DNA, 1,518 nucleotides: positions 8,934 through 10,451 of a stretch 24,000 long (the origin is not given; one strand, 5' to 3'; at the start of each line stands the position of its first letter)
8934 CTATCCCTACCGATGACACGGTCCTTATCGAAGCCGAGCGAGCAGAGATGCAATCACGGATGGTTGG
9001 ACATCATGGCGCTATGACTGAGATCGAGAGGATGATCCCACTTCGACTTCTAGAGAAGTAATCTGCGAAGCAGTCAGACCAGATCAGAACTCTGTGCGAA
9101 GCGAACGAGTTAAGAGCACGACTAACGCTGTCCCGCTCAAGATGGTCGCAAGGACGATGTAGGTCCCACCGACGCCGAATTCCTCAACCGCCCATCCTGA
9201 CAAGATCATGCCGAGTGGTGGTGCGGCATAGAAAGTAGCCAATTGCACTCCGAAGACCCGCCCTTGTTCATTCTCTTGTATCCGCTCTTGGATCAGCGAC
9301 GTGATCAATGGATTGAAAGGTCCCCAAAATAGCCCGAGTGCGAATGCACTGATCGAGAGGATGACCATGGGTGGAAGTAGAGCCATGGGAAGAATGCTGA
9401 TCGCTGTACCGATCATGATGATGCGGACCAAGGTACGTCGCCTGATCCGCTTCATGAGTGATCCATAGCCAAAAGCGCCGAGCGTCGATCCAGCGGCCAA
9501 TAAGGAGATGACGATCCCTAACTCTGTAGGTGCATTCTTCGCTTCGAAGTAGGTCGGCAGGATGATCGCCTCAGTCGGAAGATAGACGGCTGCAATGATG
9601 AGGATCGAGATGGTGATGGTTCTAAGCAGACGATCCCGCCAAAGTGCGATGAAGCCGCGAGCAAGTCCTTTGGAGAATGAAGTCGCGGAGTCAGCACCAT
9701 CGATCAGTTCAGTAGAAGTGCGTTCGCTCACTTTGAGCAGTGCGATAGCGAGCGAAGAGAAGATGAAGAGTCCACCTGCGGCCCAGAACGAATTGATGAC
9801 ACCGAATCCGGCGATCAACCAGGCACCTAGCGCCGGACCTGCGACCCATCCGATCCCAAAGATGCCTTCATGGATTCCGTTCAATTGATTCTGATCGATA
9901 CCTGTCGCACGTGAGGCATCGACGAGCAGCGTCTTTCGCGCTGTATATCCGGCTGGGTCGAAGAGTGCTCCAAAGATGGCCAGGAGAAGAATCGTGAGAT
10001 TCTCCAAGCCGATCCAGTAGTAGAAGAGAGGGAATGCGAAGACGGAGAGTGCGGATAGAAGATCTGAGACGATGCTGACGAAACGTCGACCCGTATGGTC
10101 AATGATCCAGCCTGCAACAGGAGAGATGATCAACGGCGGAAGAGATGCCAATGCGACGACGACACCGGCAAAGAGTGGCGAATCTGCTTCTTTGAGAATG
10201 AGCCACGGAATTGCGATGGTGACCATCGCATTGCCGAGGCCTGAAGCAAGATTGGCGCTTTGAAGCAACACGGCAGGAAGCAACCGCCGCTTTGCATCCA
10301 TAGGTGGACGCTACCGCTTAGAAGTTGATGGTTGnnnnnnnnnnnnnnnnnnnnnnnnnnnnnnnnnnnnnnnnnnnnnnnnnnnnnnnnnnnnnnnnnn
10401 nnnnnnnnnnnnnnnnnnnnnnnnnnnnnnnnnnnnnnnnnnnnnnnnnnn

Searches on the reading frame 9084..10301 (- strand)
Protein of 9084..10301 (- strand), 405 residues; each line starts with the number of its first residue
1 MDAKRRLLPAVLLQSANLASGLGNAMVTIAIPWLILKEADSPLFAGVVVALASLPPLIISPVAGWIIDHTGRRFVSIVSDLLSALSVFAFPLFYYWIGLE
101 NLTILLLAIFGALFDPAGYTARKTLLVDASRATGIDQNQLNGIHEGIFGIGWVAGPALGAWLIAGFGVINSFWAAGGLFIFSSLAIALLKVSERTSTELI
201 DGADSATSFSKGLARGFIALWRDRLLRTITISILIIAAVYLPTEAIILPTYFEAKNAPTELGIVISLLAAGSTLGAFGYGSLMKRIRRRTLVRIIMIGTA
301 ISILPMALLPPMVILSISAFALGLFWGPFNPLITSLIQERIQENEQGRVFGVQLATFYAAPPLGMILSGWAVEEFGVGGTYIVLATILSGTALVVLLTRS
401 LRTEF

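Call 9: search_protein_families(library=pfam, proteins=[window:9084-10301:-], max_evalue=0.001)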
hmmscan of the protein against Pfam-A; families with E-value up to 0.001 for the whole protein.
window:9084-10301:- (405 aa): 2 families
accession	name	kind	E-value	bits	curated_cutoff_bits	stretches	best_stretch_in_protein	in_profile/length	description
PF07690.21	MFS_1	-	3.8e-38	131.7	33.4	2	16-247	4-224/347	Major Facilitator Superfamily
PF05977.19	MFS_3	-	3.4e-11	42.7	27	1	15-397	17-392/524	Transmembrane secretion effector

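Call 28: find_homologous_proteins(query=window:9087-10301:-)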
Query window:9087-10301:- (405 aa): 2780 proteins with E <= 0.001 among 8000 candidates; the best 120 are listed.
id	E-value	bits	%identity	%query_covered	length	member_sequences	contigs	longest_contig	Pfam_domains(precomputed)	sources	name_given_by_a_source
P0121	3.1e-250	848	100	100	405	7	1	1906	PF05977.20,PF07690.22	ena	-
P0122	6.2e-244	827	97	100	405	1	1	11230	PF05977.20,PF07690.22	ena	-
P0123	2.0e-242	822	97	100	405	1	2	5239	PF05977.20,PF07690.22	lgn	-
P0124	4.5e-241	818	96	100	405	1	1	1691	PF05977.20,PF07690.22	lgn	-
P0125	1.0e-226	771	88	100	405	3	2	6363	PF05977.20,PF00083.31,PF07690.22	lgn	-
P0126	5.4e-217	739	85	100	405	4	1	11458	PF05977.20,PF07690.22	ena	-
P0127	1.6e-208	711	81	100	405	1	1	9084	PF05977.20,PF00083.31,PF07690.22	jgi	jgi:MFS family permease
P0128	1.5e-205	701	80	100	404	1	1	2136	PF05977.20,PF00083.31,PF07690.22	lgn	-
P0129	1.8e-204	697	78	100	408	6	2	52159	PF05977.20,PF00083.31,PF07690.22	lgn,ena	-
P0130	8.9e-200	682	77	100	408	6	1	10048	PF05977.20,PF00083.31,PF07690.22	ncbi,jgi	jgi:MFS family permease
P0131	1.6e-197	675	81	94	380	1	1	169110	PF05977.20,PF00083.31,PF07690.22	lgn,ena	-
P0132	3.9e-194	663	77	99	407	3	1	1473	PF05977.20,PF07690.22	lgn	-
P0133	7.9e-191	653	74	100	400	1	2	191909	PF05977.20,PF07690.22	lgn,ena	-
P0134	2.4e-190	651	76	99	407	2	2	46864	PF05977.20,PF07690.22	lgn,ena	-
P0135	2.0e-187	641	77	94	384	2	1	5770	PF05977.20,PF00083.31,PF07690.22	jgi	-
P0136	1.6e-181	622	75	94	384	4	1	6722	PF05977.20,PF07690.22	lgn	-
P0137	2.7e-181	621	74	94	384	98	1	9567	PF05977.20,PF07690.22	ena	-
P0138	7.6e-168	577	69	99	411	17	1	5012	PF05977.20,PF00083.31,PF07690.22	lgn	-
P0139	3.9e-165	568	67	99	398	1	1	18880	PF05977.20,PF00083.31,PF07690.22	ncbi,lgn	-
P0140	2.6e-160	552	67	94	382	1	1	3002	PF05977.20,PF00083.31,PF07690.22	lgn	-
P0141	2.9e-157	542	62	100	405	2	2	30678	PF05977.20,PF07690.22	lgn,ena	-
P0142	8.3e-157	541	62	100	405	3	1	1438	PF05977.20,PF00083.31,PF07690.22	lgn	-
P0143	1.6e-156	540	62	100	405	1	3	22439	PF05977.20,PF00083.31,PF07690.22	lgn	-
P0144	1.5e-155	536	62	100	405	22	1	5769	PF05977.20,PF07690.22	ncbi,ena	-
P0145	3.2e-155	535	61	100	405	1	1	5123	PF05977.20,PF00083.31,PF07690.22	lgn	-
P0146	5.3e-155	535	61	100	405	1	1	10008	PF05977.20,PF00083.31,PF07690.22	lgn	-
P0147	8.6e-153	527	61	99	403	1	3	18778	PF05977.20,PF07690.22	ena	-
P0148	1.2e-150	520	62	99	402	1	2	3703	PF05977.20,PF00083.31,PF07690.22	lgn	-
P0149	1.5e-150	520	62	99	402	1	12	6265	PF05977.20,PF00083.31,PF07690.22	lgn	-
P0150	3.5e-150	519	61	97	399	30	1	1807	PF05977.20,PF07690.22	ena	-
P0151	3.6e-150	519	61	99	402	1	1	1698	PF05977.20,PF07690.22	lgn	-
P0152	7.0e-150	518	61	99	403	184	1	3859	PF05977.20,PF07690.22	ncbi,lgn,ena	-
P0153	8.0e-150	518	61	98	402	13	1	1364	PF05977.20,PF07690.22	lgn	-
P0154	5.0e-149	515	62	97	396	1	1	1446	PF05977.20,PF00083.31,PF07690.22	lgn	-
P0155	9.1e-149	514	61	97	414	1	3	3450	PF05977.20,PF00083.31,PF07690.22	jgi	jgi:MFS family permease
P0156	1.8e-148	513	61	99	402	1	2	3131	PF05977.20,PF00083.31,PF07690.22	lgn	-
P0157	2.5e-148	513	60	98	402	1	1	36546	PF05977.20,PF07690.22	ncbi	-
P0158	2.6e-148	513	60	99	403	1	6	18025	PF05977.20,PF07690.22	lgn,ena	-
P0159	4.5e-148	512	60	99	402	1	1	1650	PF05977.20,PF00083.31,PF07690.22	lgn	-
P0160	4.9e-148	512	57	100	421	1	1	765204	PF05977.20,PF07690.22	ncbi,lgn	-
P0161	5.0e-148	512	58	99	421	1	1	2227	PF05977.20,PF07690.22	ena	-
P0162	5.6e-148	512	60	99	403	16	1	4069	PF05977.20,PF00083.31,PF07690.22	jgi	jgi:MFS family permease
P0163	5.7e-148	511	60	98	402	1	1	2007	PF05977.20,PF07690.22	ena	-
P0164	8.5e-148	511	61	98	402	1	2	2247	PF05977.20,PF07690.22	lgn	-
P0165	9.7e-148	511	60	99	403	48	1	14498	PF05977.20,PF00083.31,PF07690.22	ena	-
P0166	2.0e-147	510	61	98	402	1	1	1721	PF05977.20,PF07690.22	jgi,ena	-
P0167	2.3e-147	509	60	99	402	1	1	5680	PF01306.26,PF05977.20,PF00083.31,PF07690.22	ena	-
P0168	4.3e-147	509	60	99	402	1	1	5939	PF05977.20,PF00083.31,PF07690.22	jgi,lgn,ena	-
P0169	4.8e-147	508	60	99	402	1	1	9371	PF05977.20,PF00083.31,PF07690.22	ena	-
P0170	5.8e-147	508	60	99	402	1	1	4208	PF05977.20,PF00083.31,PF07690.22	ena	-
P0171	8.2e-147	508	60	99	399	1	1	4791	PF05977.20,PF00083.31,PF07690.22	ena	-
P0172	1.1e-146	507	60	99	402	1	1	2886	PF05977.20,PF00083.31,PF07690.22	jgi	-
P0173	1.5e-146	507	60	99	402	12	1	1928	PF05977.20,PF00083.31,PF07690.22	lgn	-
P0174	1.5e-146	507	60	99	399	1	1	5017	PF05977.20,PF07690.22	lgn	-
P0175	1.7e-146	507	60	99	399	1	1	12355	PF05977.20,PF00083.31,PF07690.22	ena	-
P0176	1.7e-146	507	61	99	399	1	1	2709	PF05977.20,PF00083.31,PF07690.22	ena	-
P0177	3.3e-146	506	60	99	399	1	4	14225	PF05977.20,PF00083.31,PF07690.22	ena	-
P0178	4.0e-146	505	60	99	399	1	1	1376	PF05977.20,PF07690.22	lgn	-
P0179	4.6e-146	505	60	99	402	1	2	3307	PF05977.20,PF00083.31,PF07690.22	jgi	jgi:MFS family permease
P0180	4.9e-146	505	60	98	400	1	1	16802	PF05977.20,PF00083.31,PF07690.22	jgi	-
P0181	6.1e-146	505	60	99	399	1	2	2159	PF05977.20,PF07690.22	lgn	-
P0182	6.3e-146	505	61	99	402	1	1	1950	PF05977.20,PF00083.31,PF07690.22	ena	-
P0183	6.8e-146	505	60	99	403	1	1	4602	PF13347.13,PF05977.20,PF00083.31,PF12832.14,PF07690.22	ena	-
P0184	7.2e-146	505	60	99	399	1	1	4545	PF05977.20,PF07690.22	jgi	-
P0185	8.6e-146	504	60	99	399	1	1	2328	PF05977.20,PF07690.22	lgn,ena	-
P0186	8.8e-146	504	60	99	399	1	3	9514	PF05977.20,PF00083.31,PF07690.22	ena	-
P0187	8.8e-146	504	60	99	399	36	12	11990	PF05977.20,PF07690.22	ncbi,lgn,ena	ncbi:MAG: MFS transporter [Actinomycetales bacterium]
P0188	9.8e-146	504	60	99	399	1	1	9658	PF05977.20,PF07690.22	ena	-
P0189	9.9e-146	504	60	99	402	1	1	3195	PF05977.20,PF00083.31,PF12832.14,PF07690.22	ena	-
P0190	9.9e-146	504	60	99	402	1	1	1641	PF05977.20,PF00083.31,PF12832.14,PF07690.22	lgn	-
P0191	1.0e-145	504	60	99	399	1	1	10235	PF05977.20,PF07690.22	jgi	-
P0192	1.1e-145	504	60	99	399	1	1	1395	PF05977.20,PF07690.22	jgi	jgi:MFS family permease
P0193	1.2e-145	504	59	99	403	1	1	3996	PF05977.20,PF00083.31,PF12832.14,PF07690.22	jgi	jgi:MFS family permease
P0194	1.2e-145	504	60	99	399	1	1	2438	PF05977.20,PF07690.22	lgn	-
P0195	1.3e-145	504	61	99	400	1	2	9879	PF05977.20,PF07690.22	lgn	-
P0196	1.3e-145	504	60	99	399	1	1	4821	PF05977.20,PF07690.22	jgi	-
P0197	1.4e-145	504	60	99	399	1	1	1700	PF05977.20,PF07690.22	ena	-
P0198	1.4e-145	504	59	99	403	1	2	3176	PF05977.20,PF00083.31,PF12832.14,PF07690.22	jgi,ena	jgi:MFS family permease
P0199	1.4e-145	504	60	99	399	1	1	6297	PF05977.20,PF00083.31,PF07690.22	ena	-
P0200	1.5e-145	503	60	99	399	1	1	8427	PF05977.20,PF07690.22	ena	-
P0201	1.6e-145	503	60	99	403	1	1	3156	PF13347.13,PF05977.20,PF00083.31,PF12832.14,PF07690.22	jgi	jgi:MFS family permease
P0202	1.7e-145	503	60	99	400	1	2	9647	PF05977.20,PF00083.31,PF07690.22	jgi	-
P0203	1.7e-145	503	60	99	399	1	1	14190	PF05977.20,PF00083.31,PF07690.22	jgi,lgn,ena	-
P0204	1.7e-145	503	60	99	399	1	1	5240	PF05977.20,PF00083.31,PF07690.22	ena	-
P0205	1.7e-145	503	57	99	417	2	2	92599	PF05977.20,PF07690.22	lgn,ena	-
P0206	1.8e-145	503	60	99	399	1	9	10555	PF05977.20,PF07690.22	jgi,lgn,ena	-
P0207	1.8e-145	503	60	99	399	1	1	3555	PF05977.20,PF00083.31,PF07690.22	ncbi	-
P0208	1.9e-145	503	59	99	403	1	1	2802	PF13347.13,PF05977.20,PF00083.31,PF12832.14,PF07690.22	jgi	jgi:MFS family permease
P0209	1.9e-145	503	60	99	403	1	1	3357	PF13347.13,PF05977.20,PF00083.31,PF12832.14,PF07690.22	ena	-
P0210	2.0e-145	503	60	99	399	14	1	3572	PF05977.20,PF07690.22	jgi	jgi:MFS family permease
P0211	2.1e-145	503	59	99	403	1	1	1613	PF05977.20,PF00083.31,PF12832.14,PF07690.22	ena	-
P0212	2.2e-145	503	59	99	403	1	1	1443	PF05977.20,PF00083.31,PF12832.14,PF07690.22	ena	-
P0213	2.2e-145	503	60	99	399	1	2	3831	PF05977.20,PF07690.22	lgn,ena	-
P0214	2.2e-145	503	59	99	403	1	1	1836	PF13347.13,PF05977.20,PF00083.31,PF12832.14,PF07690.22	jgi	-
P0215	2.3e-145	503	59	99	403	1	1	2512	PF05977.20,PF00083.31,PF12832.14,PF07690.22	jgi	-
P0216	2.3e-145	503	59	99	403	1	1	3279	PF13347.13,PF05977.20,PF00083.31,PF12832.14,PF07690.22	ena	-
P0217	2.4e-145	503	59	99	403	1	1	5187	PF13347.13,PF05977.20,PF00083.31,PF12832.14,PF07690.22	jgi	-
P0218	2.5e-145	503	60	99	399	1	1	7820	PF05977.20,PF07690.22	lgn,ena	-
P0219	2.5e-145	503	60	99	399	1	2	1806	PF05977.20,PF07690.22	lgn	-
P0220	2.6e-145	503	60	99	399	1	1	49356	PF05977.20,PF07690.22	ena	-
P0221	2.6e-145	503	60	99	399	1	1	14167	PF05977.20,PF07690.22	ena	-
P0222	2.6e-145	503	60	99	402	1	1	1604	PF13347.13,PF05977.20,PF00083.31,PF12832.14,PF07690.22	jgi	jgi:MFS family permease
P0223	2.7e-145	503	59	99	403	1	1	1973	PF13347.13,PF05977.20,PF00083.31,PF12832.14,PF07690.22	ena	-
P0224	2.7e-145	503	60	99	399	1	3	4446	PF05977.20,PF07690.22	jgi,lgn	jgi:MFS family permease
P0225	2.7e-145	503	59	99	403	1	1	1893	PF13347.13,PF05977.20,PF00083.31,PF12832.14,PF07690.22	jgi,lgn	-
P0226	2.7e-145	503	60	99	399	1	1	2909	PF05977.20,PF07690.22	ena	-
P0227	2.9e-145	503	59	99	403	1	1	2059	PF13347.13,PF05977.20,PF00083.31,PF12832.14,PF07690.22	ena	-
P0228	3.0e-145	503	59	99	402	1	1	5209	PF05977.20,PF00083.31,PF07690.22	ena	-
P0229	3.0e-145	503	59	99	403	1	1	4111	PF13347.13,PF05977.20,PF00083.31,PF12832.14,PF07690.22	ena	-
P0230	3.1e-145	502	60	99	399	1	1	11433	PF05977.20,PF07690.22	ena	-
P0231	3.1e-145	502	59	99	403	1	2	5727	PF13347.13,PF05977.20,PF00083.31,PF12832.14,PF07690.22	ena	-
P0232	3.1e-145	502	60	99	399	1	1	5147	PF05977.20,PF07690.22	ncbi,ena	-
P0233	3.1e-145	502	58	98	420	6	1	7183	PF05977.20,PF07690.22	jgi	jgi:MFS family permease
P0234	3.2e-145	502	60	99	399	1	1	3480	PF05977.20,PF00083.31,PF07690.22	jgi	-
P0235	3.3e-145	502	60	99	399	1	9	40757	PF05977.20,PF07690.22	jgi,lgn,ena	jgi:MFS family permease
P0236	3.3e-145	502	60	99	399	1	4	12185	PF05977.20,PF07690.22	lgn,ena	-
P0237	3.4e-145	502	59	99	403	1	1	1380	PF05977.20,PF00083.31,PF12832.14,PF07690.22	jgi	-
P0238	3.5e-145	502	60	99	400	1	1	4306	PF05977.20,PF00083.31,PF07690.22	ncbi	-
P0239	3.6e-145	502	59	99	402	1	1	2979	PF13347.13,PF05977.20,PF00083.31,PF12832.14,PF07690.22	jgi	-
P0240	3.6e-145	502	60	99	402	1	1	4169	PF05977.20,PF00083.31,PF07690.22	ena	-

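Call 32: find_encoding_contigs(protein=P0131, flank=4500, max_places=1)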
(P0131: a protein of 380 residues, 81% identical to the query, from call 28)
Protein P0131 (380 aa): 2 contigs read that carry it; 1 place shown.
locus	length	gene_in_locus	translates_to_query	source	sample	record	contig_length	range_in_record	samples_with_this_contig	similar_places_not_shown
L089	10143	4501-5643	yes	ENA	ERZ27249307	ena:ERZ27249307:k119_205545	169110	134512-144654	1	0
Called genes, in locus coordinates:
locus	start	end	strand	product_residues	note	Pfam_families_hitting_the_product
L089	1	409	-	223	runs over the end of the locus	PF01351:RNase_HII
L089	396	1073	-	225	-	PF10502:Peptidase_S26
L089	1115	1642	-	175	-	PF01245:Ribosomal_L19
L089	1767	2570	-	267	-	PF00459:Inositol_P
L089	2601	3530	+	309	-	PF11268:DUF3071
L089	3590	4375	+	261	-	PF18761:Heliorhodopsin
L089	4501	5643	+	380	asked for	PF00083:Sugar_tr (faint), PF05977:MFS_3, PF07690:MFS_1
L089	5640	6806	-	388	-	PF01663:Phosphodiest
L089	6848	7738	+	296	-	PF04227:Indigoidine_A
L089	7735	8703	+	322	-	PF00294:PfkB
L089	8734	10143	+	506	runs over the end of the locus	PF00521:DNA_topoisoIV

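Call 33: find_encoding_contigs(protein=P0133, flank=4500, max_places=1)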
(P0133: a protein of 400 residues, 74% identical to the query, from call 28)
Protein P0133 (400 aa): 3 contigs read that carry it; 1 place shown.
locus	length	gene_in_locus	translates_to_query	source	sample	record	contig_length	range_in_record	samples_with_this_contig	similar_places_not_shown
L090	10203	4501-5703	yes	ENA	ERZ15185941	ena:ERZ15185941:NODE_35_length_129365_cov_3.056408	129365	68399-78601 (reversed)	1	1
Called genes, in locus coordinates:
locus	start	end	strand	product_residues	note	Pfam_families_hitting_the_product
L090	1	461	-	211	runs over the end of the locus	PF01351:RNase_HII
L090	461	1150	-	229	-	PF10502:Peptidase_S26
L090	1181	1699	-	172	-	PF01245:Ribosomal_L19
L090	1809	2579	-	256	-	PF00459:Inositol_P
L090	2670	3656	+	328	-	PF11268:DUF3071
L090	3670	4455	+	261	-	PF18761:Heliorhodopsin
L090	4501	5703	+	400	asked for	PF05977:MFS_3, PF07690:MFS_1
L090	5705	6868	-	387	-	PF01663:Phosphodiest, PF01676:Metalloenzyme (weak), PF08665:PglZ (weak)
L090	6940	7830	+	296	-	PF04227:Indigoidine_A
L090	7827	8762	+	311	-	PF00294:PfkB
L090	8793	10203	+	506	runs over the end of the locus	PF00521:DNA_topoisoIV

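Call 34: find_encoding_contigs(protein=P0139, flank=4500, max_places=1)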
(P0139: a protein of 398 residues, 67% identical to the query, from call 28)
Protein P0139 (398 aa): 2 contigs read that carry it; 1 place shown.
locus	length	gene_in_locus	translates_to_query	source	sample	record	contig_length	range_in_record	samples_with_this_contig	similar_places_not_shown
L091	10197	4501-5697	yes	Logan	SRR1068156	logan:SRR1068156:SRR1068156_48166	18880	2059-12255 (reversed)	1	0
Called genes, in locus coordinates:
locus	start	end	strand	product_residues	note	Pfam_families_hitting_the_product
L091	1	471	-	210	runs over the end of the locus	PF01351:RNase_HII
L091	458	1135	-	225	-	PF10502:Peptidase_S26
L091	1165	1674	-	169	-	PF01245:Ribosomal_L19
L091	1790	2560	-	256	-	PF00459:Inositol_P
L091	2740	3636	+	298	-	PF11268:DUF3071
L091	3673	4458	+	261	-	PF18761:Heliorhodopsin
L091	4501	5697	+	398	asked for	PF05977:MFS_3, PF07690:MFS_1, PF00083:Sugar_tr, PF07690:MFS_1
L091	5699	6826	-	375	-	PF01663:Phosphodiest, PF01676:Metalloenzyme (weak), PF08665:PglZ (weak)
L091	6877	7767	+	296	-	PF04227:Indigoidine_A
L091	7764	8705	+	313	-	PF00294:PfkB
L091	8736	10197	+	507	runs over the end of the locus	PF00521:DNA_topoisoIV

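Call 35: find_encoding_contigs(protein=P0141, flank=4500, max_places=1)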
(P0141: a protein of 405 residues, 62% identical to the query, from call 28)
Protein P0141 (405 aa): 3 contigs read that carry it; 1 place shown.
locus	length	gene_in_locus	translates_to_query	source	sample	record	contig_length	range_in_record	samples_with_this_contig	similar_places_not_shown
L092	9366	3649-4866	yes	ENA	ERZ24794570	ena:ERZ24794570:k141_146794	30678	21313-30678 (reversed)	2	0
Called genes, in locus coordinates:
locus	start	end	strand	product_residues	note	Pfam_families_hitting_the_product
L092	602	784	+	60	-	-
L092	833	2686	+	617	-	PF02368:Big_2 (faint)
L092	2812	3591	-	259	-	PF10646:Germane, PF10648:Gmad2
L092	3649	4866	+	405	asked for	PF05977:MFS_3, PF07690:MFS_1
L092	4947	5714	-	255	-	PF02469:Fasciclin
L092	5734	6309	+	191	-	PF07884:VKOR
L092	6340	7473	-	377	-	PF07995:GSDH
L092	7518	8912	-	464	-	PF00202:Aminotran_3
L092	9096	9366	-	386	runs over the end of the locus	PF00144:Beta-lactamase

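Call 36: find_encoding_contigs(protein=P0160, flank=4500, max_places=1)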
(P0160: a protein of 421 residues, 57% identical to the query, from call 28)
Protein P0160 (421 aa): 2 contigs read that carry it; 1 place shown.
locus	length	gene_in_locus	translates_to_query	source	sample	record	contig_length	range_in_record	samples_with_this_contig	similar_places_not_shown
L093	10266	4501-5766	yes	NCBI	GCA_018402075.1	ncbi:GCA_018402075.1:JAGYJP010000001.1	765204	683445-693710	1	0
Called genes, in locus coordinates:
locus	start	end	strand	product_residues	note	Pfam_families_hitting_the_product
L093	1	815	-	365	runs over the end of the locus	PF00528:BPD_transp_1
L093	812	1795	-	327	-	PF00528:BPD_transp_1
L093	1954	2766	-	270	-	PF00528:BPD_transp_1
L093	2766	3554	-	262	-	PF12849:PBP_like_2 (faint), PF03466:LysR_substrate (weak), PF13531:SBP_bac_11, PF01547:SBP_bac_1 (weak)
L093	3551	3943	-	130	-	PF00376:MerR, PF12728:HTH_17, PF13551:HTH_29 (faint), PF13542:HTH_Tnp_ISL3 (faint), PF03459:TOBE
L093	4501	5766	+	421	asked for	PF05977:MFS_3, PF07690:MFS_1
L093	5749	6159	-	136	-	-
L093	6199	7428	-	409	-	PF00999:Na_H_Exchanger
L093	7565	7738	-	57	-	-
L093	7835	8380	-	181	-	-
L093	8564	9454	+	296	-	PF00800:PDT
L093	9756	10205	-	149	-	-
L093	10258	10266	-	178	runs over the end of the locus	PF00440:TetR_N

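Call 37: find_encoding_contigs(protein=P0220, flank=4500, max_places=1)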
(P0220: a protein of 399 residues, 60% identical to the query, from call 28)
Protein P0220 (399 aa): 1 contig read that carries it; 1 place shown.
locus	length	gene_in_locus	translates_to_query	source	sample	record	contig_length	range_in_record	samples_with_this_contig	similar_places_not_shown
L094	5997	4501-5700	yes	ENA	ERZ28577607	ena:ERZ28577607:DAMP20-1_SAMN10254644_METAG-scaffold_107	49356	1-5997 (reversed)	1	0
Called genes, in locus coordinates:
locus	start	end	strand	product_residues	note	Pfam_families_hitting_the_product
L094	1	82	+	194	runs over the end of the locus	PF00266:Aminotran_5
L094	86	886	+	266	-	PF00106:adh_short, PF13561:adh_short_C2, PF00106:adh_short (weak)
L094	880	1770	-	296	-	PF00892:EamA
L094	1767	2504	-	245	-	PF03575:Peptidase_S51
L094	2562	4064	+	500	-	PF00171:Aldedh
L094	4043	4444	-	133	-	-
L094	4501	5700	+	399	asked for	PF05977:MFS_3, PF07690:MFS_1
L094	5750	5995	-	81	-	?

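Call 43: search_protein_families(library=ncbifam, proteins=[window:9084-10301:-], max_evalue=0.00001)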
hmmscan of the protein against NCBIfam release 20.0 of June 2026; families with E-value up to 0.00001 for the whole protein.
window:9084-10301:- (405 aa): 11 families
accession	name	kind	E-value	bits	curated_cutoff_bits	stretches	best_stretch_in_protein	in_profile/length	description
NF052575.1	MFS_efflux_Tap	equivalog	2.5e-79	267.1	625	1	8-402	4-398/401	multidrug efflux MFS transporter Tap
TIGR00900.1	2A0121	subfamily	1.4e-59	202.3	319.6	1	12-376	3-364/364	H+ Antiporter protein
TIGR00880.1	2_A_01_02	superfamily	6.7e-14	52.2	131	2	262-396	1-135/141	multidrug resistance protein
NF000245.1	macrolide_MefA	exception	2.1e-13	50.1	675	1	20-400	21-398/405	macrolide efflux MFS transporter Mef(A)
NF000051.1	macrolide_MefB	exception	2e-11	43.5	800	1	18-395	19-387/409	macrolide efflux MFS transporter Mef(B)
NF000246.1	macrolide_MefC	exception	4.9e-10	39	870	1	13-395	13-392/407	macrolide efflux MFS transporter Mef(C)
NF006386.0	PRK08633.1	equivalog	5.8e-10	37.5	1221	1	35-388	39-397/1147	acyl-[ACP]--phospholipid O-acyltransferase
NF007792.0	PRK10489.1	equivalog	2.5e-08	33.3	324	1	18-402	27-403/419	enterobactin transporter EntS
NF000072.1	MFS_efflux_PexA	equivalog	5.9e-07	29.1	800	1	60-241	67-235/415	phenicol efflux MFS transporter PexA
NF012174.0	tet_MFS_A_B_C_D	equivalog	7.1e-07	28.4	475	0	241-396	22-174/382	Tet(A)/Tet(B)/Tet(C) family tetracycline efflux MFS transporter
TIGR00881.1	2A0104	subfamily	4.6e-06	25.9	407.75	1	259-394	30-166/379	phosphoglycerate transporter protein PgtP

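Call 59: find_encoding_contigs(protein=P0177, flank=8000, max_places=2)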
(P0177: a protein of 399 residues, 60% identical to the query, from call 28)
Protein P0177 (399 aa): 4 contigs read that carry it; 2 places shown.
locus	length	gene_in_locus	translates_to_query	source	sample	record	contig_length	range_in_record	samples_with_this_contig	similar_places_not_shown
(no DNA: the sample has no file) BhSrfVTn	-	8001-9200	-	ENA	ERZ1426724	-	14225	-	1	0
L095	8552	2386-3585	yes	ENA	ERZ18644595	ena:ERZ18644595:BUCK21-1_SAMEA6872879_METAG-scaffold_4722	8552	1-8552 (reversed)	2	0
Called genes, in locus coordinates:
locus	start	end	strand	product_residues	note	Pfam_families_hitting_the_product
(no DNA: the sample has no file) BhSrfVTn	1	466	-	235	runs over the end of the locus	PF00583:Acetyltransf_1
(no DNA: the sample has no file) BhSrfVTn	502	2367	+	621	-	PF20434:BD-FAE, PF12146:Hydrolase_4 (faint), PF00326:Peptidase_S9, PF01738:DLH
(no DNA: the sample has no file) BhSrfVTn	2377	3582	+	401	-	PF00266:Aminotran_5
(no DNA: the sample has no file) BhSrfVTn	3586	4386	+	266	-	PF13561:adh_short_C2, PF00106:adh_short (weak)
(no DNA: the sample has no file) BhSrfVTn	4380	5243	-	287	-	PF00892:EamA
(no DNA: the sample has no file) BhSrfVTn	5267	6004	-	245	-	PF03575:Peptidase_S51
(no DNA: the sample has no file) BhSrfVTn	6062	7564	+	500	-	PF00171:Aldedh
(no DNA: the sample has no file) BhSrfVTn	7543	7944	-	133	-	-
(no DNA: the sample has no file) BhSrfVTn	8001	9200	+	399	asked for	PF05977:MFS_3, PF07690:MFS_1, PF00083:Sugar_tr (weak), PF07690:MFS_1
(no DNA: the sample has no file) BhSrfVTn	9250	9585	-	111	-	PF07739:TipAS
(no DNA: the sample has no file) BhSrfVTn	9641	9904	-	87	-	?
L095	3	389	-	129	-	?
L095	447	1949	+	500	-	PF00171:Aldedh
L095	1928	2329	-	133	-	-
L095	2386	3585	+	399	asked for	PF05977:MFS_3, PF07690:MFS_1, PF00083:Sugar_tr (weak), PF07690:MFS_1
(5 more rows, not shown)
